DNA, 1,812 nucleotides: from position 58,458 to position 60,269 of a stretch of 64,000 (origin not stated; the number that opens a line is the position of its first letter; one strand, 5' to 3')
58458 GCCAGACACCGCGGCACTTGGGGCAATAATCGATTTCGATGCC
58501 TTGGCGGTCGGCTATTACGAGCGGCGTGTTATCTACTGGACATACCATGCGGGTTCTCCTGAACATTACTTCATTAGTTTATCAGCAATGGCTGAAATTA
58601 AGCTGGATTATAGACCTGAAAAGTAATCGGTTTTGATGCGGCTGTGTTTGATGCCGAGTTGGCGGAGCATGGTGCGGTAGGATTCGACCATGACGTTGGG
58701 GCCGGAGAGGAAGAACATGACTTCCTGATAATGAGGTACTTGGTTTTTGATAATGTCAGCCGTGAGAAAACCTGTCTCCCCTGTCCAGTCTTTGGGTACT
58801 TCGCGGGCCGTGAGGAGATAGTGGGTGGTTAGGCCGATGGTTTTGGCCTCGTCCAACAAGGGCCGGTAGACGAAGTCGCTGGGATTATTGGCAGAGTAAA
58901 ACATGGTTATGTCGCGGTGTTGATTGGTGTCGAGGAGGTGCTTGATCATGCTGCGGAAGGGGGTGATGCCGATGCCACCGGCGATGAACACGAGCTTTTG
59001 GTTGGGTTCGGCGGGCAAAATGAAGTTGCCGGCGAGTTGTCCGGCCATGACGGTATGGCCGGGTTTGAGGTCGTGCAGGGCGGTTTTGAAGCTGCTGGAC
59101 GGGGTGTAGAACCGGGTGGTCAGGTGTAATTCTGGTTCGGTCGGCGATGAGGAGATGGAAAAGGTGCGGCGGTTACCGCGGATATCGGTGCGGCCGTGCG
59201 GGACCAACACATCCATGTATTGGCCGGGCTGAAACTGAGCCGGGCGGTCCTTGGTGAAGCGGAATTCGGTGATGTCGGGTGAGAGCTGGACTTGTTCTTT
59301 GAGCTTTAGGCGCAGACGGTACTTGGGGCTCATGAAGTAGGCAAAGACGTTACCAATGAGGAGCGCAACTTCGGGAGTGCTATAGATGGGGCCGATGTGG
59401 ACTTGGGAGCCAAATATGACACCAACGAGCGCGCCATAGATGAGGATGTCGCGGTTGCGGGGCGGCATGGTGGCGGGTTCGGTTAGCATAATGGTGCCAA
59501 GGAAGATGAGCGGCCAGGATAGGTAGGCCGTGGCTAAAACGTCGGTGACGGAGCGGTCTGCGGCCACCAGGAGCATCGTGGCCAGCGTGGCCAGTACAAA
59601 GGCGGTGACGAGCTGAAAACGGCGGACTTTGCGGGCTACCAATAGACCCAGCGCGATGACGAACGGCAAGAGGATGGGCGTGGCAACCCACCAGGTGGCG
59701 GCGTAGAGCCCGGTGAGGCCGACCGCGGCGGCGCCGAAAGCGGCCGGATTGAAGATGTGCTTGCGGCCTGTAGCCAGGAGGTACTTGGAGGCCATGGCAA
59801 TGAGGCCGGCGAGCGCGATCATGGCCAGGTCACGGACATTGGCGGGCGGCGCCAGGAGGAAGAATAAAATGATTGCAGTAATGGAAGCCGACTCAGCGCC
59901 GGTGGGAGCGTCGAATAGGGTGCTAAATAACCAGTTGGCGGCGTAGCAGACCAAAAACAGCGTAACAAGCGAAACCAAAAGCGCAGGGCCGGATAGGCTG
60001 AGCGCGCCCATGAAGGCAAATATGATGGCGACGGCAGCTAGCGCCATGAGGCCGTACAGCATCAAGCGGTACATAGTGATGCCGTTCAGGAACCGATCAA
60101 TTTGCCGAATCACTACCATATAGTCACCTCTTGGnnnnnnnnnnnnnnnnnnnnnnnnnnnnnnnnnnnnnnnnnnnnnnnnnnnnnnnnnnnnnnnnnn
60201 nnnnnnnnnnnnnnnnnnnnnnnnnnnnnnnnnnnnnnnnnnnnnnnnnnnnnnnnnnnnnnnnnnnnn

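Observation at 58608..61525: Minimal NQR/RNF-like flavinylation module: FMN-binding lipoprotein-like protein, ApbE flavin transferase, and an NqrB/RnfD-FNR fusion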

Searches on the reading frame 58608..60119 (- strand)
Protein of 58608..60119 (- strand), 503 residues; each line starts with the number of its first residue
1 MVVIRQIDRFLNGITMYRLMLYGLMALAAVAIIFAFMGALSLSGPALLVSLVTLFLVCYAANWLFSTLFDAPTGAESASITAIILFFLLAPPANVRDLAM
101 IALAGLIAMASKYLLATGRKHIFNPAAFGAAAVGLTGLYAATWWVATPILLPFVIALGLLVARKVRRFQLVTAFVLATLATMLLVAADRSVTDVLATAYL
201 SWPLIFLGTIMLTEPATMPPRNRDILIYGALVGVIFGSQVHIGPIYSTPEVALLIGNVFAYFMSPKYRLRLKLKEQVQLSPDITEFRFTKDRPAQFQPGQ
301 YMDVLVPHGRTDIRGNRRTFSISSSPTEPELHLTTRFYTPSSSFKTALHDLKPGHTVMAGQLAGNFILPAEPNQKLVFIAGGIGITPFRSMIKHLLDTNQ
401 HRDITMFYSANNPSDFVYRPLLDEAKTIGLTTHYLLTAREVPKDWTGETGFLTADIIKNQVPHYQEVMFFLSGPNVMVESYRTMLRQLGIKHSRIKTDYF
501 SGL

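Call 3: search_protein_families(library=pfam, proteins=[window:58608-60119:-], max_evalue=0.1)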
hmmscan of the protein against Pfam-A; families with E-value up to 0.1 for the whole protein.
window:58608-60119:- (503 aa): 4 families
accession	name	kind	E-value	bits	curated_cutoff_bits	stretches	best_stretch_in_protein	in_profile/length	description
PF00175.26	NAD_binding_1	-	4.5e-18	66.3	22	1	378-482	1-108/109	Oxidoreductase NAD-binding domain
PF03116.20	NQR2_RnfD_RnfE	-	5.5e-07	29.7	27.7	2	153-262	178-285/296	NQR2, RnfD, RnfE family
PF08030.17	NAD_binding_6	-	9.5e-06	26.2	22.2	1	375-416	3-49/156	Ferric reductase NAD binding domain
PF00970.30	FAD_binding_6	-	0.00036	21.3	21.1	1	271-358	2-89/99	Oxidoreductase FAD-binding domain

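Call 4: search_protein_families(library=ncbifam, proteins=[window:58608-60119:-], max_evalue=0.1)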
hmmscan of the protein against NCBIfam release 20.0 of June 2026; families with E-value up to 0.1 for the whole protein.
window:58608-60119:- (503 aa): 26 families (the best 25 are shown)
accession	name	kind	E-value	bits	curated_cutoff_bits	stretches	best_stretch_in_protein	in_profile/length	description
NF009805.0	PRK13289.1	equivalog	2.3e-27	96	432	1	272-500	158-392/399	NO-inducible flavohemoprotein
NF058606.1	GlBtMonoRdsGbcB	equivalog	1.2e-25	90.2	500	1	272-500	17-247/362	glycine betaine monooxygenase reductase subunit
NF040810.1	BenC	equivalog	1e-22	80.8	430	1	274-500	110-330/333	benzoate 1,2-dioxygenase electron transfer component BenC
NF007964.0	PRK10684.1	equivalog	1e-18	67.4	383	1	268-500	9-237/333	NADH oxidoreductase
NF045803.1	MethMoxFADbindMmoC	equivalog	1.2e-18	67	500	1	291-498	135-338/343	aromatic/alkene monooxygenase hydroxylase FAD-binding subunit MmoC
NF005963.0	PRK08051.1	equivalog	1.2e-17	64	230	1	271-500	6-230/233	NAD(P)H-flavin reductase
NF008822.0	PRK11872.1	equivalog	1.3e-16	60.5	402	1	290-500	131-335/341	anthranilate 1,2-dioxygenase electron transfer component AntC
TIGR01941.1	nqrF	equivalog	1.5e-16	60.4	295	1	344-501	242-404/405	NADH:ubiquinone reductase (Na(+)-transporting) subunit F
TIGR02160.1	PA_CoA_Oxy5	hypoth_equivalog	1.7e-16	60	420.8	1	295-501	32-242/352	1,2-phenylacetyl-CoA epoxidase subunit PaaE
NF052252.1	flav_redu_LuxG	exception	2.4e-12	46.6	340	1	279-500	11-229/232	flavin mononucleotide reductase LuxG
TIGR02911.1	sulfite_red_B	equivalog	4.3e-11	42.4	288.6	1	285-499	20-223/261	anaerobic sulfite reductase subunit AsrB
NF006220.0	PRK08345.1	subfamily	4.8e-11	42.4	395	1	293-420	40-161/294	cytochrome-c3 hydrogenase subunit gamma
NF000796.0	PRK00054.1-1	equivalog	7e-10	38.6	224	1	270-487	5-191/254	dihydroorotate dehydrogenase electron transfer subunit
NF040830.1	sulfhyd_ShyC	equivalog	1.7e-09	37.3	600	1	294-419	37-154/288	NAD(P)-dependent hydrogenase/sulfhydrogenase 2 subunit gamma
NF008178.0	PRK10926.1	equivalog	6.2e-08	32.2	390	1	295-425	30-158/248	ferredoxin--NADP(+) reductase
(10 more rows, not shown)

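Call 13: find_homologous_proteins(query=window:58608-60119:-, max_evalue=0.00001)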
Query window:58608-60119:- (503 aa): 6403 proteins with E <= 0.00001 among 8000 candidates; the best 120 are listed.
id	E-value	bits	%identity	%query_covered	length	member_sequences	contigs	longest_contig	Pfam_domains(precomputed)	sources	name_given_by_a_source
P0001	0.0e+0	1113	100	100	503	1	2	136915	PF00175.27,PF03116.21,PF08030.18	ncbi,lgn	-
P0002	7.1e-210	716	64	100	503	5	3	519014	PF00175.27,PF03116.21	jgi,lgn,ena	-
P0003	1.3e-177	609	57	99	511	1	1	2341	PF00175.27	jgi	jgi:ferredoxin-NADP reductase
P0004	1.7e-174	599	56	100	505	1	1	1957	PF00175.27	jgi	jgi:ferredoxin-NADP reductase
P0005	6.3e-174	597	58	93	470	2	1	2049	PF00175.27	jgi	jgi:ferredoxin-NADP reductase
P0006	6.4e-172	591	55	100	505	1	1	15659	PF00175.27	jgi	jgi:ferredoxin-NADP reductase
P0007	1.1e-169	583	55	100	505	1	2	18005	PF00175.27,PF00970.31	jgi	jgi:glycine betaine catabolism B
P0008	1.0e-166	573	51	99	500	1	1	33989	PF00175.27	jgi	jgi:ferredoxin-NADP reductase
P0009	9.4e-166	570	50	99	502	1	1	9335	PF00175.27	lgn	-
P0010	2.8e-165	569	52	100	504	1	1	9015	PF00175.27,PF03116.21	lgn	-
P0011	3.4e-165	568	53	100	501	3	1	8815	PF00175.27,PF03116.21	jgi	jgi:ferredoxin-NADP reductase/Na+-translocating ferredoxin:NAD+ oxidoreductase RnfD subunit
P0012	4.5e-165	568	53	100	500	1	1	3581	PF00175.27,PF03116.21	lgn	-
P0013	6.0e-165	568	52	100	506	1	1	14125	PF00175.27,PF03116.21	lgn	-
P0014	1.3e-164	566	53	99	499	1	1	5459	PF00175.27,PF03116.21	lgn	-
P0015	1.4e-162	560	51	100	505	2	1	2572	PF00175.27,PF03116.21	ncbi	-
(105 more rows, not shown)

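Call 14: search_solved_structures(query=window:58608-60119:-, max_evalue=0.01, show_alignments=0)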
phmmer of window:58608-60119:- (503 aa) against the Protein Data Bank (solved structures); distinct sequences matched with E-value up to 0.01: 89 (the best 60 are shown).
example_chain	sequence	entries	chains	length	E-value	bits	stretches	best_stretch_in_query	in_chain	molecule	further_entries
7qty_A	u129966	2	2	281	1.9e-13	53.1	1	343-502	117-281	Na(+)-translocating NADH-quinone reductase subunit F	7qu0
2r6h_A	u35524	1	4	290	1.4e-12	50.2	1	346-499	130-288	NADH:ubiquinone oxidoreductase, Na translocating, F subunit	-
7qu3_A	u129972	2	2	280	2.4e-12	49.4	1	342-502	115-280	Na(+)-translocating NADH-quinone reductase subunit F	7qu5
2eix_A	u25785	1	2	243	8.8e-12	47.5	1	268-490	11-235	NADH-cytochrome b5 reductase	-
7rom_A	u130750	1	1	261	1e-10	44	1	325-494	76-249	NADH-cytochrome b5 reductase 1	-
4u9u_A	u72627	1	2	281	4.2e-10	42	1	343-502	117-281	Na(+)-translocating NADH-quinone reductase subunit F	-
8ad4_A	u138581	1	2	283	4.3e-10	42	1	343-502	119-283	Na(+)-translocating NADH-quinone reductase subunit F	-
4uaj_A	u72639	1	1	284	4.3e-10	42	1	343-502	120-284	Na(+)-translocating NADH-quinone reductase subunit F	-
7xk3_F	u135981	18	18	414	8.1e-10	41.1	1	343-502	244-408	Na(+)-translocating NADH-quinone reductase subunit F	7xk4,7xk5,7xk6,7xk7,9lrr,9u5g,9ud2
8a1t_F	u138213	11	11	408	9.7e-10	40.8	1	343-502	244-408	Na(+)-translocating NADH-quinone reductase subunit F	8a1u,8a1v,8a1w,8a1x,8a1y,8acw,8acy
1tvc_A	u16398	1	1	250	1.5e-09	40.1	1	291-495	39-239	METHANE MONOOXYGENASE COMPONENT C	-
8ad3_A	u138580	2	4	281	2.2e-09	39.6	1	343-498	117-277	Na(+)-translocating NADH-quinone reductase subunit F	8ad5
5yly_A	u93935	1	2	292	5.1e-09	38.4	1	257-479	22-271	Nitrate reductase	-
3ozu_A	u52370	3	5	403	1.4e-08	37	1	294-500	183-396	Flavohemoprotein | Flavohemoglobin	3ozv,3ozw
1cqx_A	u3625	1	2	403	1.8e-08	36.6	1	294-500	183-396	FLAVOHEMOPROTEIN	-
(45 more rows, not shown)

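Call 17: find_encoding_contigs(protein=P0001, flank=3000, max_places=3)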
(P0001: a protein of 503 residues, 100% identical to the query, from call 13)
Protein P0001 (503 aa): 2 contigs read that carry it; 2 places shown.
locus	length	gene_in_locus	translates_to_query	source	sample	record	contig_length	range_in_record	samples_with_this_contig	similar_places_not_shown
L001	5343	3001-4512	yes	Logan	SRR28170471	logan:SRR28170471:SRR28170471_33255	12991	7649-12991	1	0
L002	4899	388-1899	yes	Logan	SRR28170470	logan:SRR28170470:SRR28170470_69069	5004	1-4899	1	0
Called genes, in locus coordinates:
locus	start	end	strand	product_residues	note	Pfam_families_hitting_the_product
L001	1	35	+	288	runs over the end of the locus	PF02653:BPD_transp_2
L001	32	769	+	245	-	PF02463:SMC_N (faint), PF13175:AAA_15 (faint), PF13476:AAA_23 (faint), PF00005:ABC_tran, PF13304:AAA_21 (weak), PF12399:BCA_ABC_TP_C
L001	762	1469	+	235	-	PF02463:SMC_N (weak), PF00005:ABC_tran, PF13304:AAA_21 (weak)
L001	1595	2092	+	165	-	-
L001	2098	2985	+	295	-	PF02424:ApbE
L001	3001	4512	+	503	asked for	PF03116:NQR2_RnfD_RnfE (faint), PF00175:NAD_binding_1, PF08030:NAD_binding_6 (faint)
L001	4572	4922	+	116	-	PF13453:Zn_ribbon_TFIIB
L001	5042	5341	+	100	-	?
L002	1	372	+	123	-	?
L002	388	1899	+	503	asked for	PF03116:NQR2_RnfD_RnfE (faint), PF00175:NAD_binding_1, PF08030:NAD_binding_6 (faint)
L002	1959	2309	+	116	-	PF13453:Zn_ribbon_TFIIB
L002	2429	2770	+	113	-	-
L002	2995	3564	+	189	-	-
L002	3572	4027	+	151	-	-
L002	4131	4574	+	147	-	-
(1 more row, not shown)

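Call 18: search_solved_structures(query=A1, max_evalue=10, show_alignments=0)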
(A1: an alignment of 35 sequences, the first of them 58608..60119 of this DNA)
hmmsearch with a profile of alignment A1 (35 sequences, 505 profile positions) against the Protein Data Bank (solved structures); distinct sequences matched with E-value up to 10: 185 (the best 60 are shown).
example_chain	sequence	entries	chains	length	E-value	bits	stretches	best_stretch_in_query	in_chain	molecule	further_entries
7qu3_A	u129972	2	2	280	2e-21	79.5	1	320-504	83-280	Na(+)-translocating NADH-quinone reductase subunit F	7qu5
7qty_A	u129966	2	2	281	7e-20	74.4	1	320-504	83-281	Na(+)-translocating NADH-quinone reductase subunit F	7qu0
2eix_A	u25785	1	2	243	8.4e-20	74.1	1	273-492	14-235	NADH-cytochrome b5 reductase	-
1qfj_A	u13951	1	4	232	3.8e-19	72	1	271-489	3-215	PROTEIN (FLAVIN REDUCTASE)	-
2r6h_A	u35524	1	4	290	9.5e-19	70.6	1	349-502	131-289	NADH:ubiquinone oxidoreductase, Na translocating, F subunit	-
4u9u_A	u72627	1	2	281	2.9e-18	69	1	346-504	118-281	Na(+)-translocating NADH-quinone reductase subunit F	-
8ad4_A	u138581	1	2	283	3e-18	69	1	346-504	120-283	Na(+)-translocating NADH-quinone reductase subunit F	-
4uaj_A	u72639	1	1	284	3e-18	69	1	346-504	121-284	Na(+)-translocating NADH-quinone reductase subunit F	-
7xk3_F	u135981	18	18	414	3.3e-18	68.8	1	346-504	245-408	Na(+)-translocating NADH-quinone reductase subunit F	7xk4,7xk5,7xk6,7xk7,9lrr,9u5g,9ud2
8a1t_F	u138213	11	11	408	6.1e-18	68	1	346-504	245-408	Na(+)-translocating NADH-quinone reductase subunit F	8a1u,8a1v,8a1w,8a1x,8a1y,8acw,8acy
8ad3_A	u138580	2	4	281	3.4e-17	65.5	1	346-500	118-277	Na(+)-translocating NADH-quinone reductase subunit F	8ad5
4wqm_A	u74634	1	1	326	4.8e-17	65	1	269-502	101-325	Toluene-4-monooxygenase electron transfer component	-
1cqx_A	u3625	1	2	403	2.4e-16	62.7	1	276-502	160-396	FLAVOHEMOPROTEIN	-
1krh_A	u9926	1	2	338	2.5e-16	62.7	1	275-503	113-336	Benzoate 1,2-Dioxygenase Reductase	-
3ozu_A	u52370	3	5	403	3.2e-16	62.3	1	276-502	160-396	Flavohemoprotein | Flavohemoglobin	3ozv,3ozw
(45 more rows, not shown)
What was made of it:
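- The closest solved relatives are NqrF FAD/NADH domains, E down to 2e-21 with the profile (calls 14, 18).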

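Call 20: find_related_loci(query=A1, collection=genome_contigs, flank=6000)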
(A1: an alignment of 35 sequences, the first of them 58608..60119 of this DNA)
Query A1 (503 aa) in genome_contigs; peptide patterns used: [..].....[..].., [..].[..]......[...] (x = any residue, [..] = any of these).
600 stretches matched a pattern (row limit reached: there are more); 360 encode a relative of the query (tblastn E <= 1e-3); the best 80 are kept; 80 distinct loci.
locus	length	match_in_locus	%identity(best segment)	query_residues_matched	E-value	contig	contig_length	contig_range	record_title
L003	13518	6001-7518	47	1-502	1e-143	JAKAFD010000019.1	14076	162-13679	MAG: bacterium isolate WY1.bin77 NODE_6724_length_14076_cov_3.143093, whole genome shotgun sequence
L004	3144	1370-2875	46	4-502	1e-145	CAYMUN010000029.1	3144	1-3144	MAG TPA_asm: uncultured Candidatus Saccharibacteria bacterium isolate SRP200132_co1_276 genome assembly, contig: NODE_67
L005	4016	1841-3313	44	4-503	5e-143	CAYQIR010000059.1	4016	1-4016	MAG TPA_asm: uncultured Candidatus Saccharibacteria bacterium isolate binchicken_co38_1169 genome assembly, contig: NODE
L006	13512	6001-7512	45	7-503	4e-132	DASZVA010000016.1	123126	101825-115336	MAG TPA_asm: Candidatus Peribacteraceae bacterium isolate SMAG_U6119 k141_573465, whole genome shotgun sequence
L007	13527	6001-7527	44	2-503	1e-129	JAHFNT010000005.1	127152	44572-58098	MAG: Candidatus Nomurabacteria bacterium isolate nzgw487 NODE_108_length_127153_cov_5.038156, whole genome shotgun seque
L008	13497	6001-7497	43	7-502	2e-129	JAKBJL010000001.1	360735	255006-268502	MAG: bacterium isolate DBS2-5.bin62 NODE_3_length_360735_cov_7.981462, whole genome shotgun sequence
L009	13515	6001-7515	43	3-503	6e-129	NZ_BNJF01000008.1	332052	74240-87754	Ktedonospora formicarum strain SOSP1-1 sequence08, whole genome shotgun sequence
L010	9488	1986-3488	44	3-502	7e-127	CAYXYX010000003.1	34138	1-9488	MAG TPA_asm: uncultured Candidatus Saccharibacteria bacterium isolate SRP285395_co1_424 genome assembly, contig: NODE_18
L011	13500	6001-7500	42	7-503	4e-125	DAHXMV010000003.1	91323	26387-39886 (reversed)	MAG TPA_asm: Candidatus Amesbacteria bacterium isolate clean1627 NODE_3_length_91323_cov_18.121024, whole genome shotgun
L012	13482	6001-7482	41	2-502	8e-125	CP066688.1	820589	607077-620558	MAG: Candidatus Daviesbacteria bacterium isolate NC_groundwater_497_Ag_S-0.1um_39_22 chromosome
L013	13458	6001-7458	43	7-503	3e-124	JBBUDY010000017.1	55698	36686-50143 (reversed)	MAG: Patescibacteria group bacterium isolate H32-bin018_1 H32_bin018_1_000000000017, whole genome shotgun sequence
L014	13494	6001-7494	42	7-503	4e-119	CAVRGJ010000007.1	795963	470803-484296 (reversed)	MAG: uncultured Alphaproteobacteria bacterium isolate MFD05442.bin.1.334 genome assembly, contig: contig_24632, whole ge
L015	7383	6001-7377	44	7-463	2e-118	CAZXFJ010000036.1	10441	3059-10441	MAG TPA_asm: uncultured Gammaproteobacteria bacterium isolate SRP292972_co1_15 genome assembly, contig: NODE_2637_length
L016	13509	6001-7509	41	2-503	1e-115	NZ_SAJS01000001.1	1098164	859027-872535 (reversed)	MAG: Mesorhizobium sp. isolate N.Ca.ET.125.02.1 NODE_1_length_1098164_cov_53.696079, whole genome shotgun sequence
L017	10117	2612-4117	41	3-503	7e-113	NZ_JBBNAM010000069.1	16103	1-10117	MAG: Phyllobacterium sp. isolate P15_KTO_C100_R2_D28_E3_bin.5 k127_1434257_P15_KTO_C100_R2_D28_E3_bin_5, whole genome sh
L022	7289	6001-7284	44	3-428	6e-107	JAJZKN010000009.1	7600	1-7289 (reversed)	MAG: bacterium isolate MAS1.bin25 NODE_11823_length_7600_cov_9.523886, whole genome shotgun sequence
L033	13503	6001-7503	35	11-502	4e-70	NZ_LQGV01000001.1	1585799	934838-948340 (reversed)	Microbacterium sp. TNHR37B AVP41_contig000001, whole genome shotgun sequence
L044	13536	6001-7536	31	3-502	8e-42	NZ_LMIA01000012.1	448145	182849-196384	Nocardioides sp. Root190 contig_7, whole genome shotgun sequence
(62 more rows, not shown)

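Call 27: predict_structure(alignment_id=A1)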
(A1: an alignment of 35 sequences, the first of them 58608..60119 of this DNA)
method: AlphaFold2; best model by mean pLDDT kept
length: 503 residues; sequences in the alignment: 35
mean_pLDDT: 87.9   pTM: 0.82
mean pLDDT of the five models: 87.9, 87.4, 85.0, 84.1, 83.4
residues with pLDDT >= 90: 272; 70-90: 206; 50-70: 23; < 50: 2
segments of 3 or more residues with pLDDT < 50: none
pLDDT, mean of each block of 10 residues (from residue 1): 81 83 94 93 93 96 88 80 92 92 94 77 86 83 77 91 87 91 85 77 78 79 88 85 70 88 77 95 94 85 81 77 93 89 88 90 85 95 94 97 97 94 97 95 93 96 95 90 96 86 48
secondary structure, 60 per line:
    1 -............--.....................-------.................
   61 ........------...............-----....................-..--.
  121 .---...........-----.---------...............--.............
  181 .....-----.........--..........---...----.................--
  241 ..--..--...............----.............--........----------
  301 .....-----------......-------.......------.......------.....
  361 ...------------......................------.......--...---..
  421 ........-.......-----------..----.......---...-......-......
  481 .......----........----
elements in order: H2-13 H16-36 H44-68 H75-88 H95-114 H125-135 H151-165 H168-185 H191-199 H202-211 H222-238 H249-263 E268-280 E283-290 E301-305 E317-322 E330-336 H343-349 E356-363 E376-381 H382-397 E404-410 H419-428 E430-436 H454-460 E468-473 H475-487 E495-499
